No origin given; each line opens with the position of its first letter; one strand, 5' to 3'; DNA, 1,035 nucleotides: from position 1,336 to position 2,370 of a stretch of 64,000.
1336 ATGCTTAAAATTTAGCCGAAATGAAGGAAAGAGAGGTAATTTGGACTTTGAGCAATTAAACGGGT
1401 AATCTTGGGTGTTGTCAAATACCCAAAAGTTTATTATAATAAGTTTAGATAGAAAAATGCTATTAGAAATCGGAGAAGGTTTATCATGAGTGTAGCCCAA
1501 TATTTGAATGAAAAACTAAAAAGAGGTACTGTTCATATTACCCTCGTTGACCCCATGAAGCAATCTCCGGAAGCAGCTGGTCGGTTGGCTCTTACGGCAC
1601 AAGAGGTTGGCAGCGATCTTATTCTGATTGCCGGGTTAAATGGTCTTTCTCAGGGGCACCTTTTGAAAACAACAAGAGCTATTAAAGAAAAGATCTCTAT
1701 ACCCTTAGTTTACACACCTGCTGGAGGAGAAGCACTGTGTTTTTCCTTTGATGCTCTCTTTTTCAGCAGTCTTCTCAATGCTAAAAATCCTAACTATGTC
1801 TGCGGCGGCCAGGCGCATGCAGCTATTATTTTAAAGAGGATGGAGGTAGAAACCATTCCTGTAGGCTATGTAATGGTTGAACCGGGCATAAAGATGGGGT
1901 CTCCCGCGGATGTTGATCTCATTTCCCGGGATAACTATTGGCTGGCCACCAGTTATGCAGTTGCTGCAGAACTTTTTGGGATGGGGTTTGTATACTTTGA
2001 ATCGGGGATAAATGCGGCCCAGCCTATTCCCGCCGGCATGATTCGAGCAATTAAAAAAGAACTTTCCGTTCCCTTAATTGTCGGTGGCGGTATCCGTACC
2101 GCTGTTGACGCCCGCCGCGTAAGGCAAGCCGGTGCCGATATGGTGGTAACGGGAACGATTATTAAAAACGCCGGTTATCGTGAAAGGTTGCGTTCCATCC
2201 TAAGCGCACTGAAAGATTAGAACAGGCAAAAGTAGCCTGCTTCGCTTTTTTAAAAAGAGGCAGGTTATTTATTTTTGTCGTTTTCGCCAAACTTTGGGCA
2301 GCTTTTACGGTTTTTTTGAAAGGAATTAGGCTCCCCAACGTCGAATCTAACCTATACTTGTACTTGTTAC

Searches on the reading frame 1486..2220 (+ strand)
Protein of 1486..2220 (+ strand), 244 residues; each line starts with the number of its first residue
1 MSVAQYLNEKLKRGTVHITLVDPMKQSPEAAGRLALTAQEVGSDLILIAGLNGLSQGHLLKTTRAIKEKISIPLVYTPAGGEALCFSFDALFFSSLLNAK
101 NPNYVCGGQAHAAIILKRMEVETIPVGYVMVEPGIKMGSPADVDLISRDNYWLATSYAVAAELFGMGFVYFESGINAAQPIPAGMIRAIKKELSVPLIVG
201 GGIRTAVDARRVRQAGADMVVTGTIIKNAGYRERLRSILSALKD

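Call 50: search_protein_families(library=pfam, max_evalue=0.00001, proteins=[window:1486-2220:+])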
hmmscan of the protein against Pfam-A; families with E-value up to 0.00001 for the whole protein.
window:1486-2220:+ (244 aa): 2 families
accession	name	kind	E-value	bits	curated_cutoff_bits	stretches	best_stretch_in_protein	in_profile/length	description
PF01884.23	PcrB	-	2e-39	135.8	23.9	1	15-239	7-223/226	PcrB family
PF00977.27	His_biosynth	-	2.8e-09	37.2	23.6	1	176-225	55-104/228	Histidine biosynthesis protein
